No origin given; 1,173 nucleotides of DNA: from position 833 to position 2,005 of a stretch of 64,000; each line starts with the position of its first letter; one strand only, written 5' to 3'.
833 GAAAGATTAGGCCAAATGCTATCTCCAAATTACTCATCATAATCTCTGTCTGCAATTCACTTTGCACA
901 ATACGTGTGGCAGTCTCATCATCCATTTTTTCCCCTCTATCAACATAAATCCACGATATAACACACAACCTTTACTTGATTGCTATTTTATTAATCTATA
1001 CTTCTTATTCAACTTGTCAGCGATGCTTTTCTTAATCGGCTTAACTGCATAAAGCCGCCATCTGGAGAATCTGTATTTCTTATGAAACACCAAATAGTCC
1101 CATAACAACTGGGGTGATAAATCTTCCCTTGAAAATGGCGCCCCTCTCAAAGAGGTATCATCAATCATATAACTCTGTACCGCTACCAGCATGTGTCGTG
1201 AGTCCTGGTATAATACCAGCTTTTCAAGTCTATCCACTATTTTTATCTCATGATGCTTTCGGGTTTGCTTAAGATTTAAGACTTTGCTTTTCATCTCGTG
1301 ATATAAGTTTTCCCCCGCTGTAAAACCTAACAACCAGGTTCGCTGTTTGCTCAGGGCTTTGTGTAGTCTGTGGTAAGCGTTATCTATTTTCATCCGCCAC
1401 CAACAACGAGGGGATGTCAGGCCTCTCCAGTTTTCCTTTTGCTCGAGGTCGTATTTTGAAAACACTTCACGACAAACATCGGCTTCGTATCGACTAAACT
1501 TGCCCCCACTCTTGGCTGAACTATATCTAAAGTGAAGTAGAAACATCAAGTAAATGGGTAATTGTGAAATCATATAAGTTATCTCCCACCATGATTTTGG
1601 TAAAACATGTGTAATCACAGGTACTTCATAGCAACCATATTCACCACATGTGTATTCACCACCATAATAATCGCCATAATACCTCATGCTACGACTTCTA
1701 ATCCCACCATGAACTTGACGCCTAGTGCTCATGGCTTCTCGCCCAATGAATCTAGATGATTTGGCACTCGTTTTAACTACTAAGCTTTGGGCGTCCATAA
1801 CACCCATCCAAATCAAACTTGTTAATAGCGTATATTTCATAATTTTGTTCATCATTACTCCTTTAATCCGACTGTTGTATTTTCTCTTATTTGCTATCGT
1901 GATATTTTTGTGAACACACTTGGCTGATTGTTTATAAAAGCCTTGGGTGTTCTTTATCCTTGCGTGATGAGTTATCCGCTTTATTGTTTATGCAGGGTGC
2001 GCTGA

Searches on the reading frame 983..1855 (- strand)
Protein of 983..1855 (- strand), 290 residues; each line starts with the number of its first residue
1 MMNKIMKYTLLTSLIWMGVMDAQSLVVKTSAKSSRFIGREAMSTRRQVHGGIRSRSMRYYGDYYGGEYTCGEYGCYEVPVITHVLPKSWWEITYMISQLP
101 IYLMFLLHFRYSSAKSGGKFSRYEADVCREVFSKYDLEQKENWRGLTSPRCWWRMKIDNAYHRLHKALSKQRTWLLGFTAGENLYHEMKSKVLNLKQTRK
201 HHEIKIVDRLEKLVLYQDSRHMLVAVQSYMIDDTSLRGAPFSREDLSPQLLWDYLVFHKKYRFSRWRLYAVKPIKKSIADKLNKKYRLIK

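Call 67: search_protein_families(library=pfam, proteins=[window:983-1855:-], max_evalue=0.00001)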
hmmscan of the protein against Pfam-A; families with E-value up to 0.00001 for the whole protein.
window:983-1855:- (290 aa): 0 families

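Call 91: find_encoding_contigs(protein=window:983-1855:-, flank=10000, max_places=2)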
Protein window:983-1855:- (290 aa): no gene with exactly this product is on record in the collection.
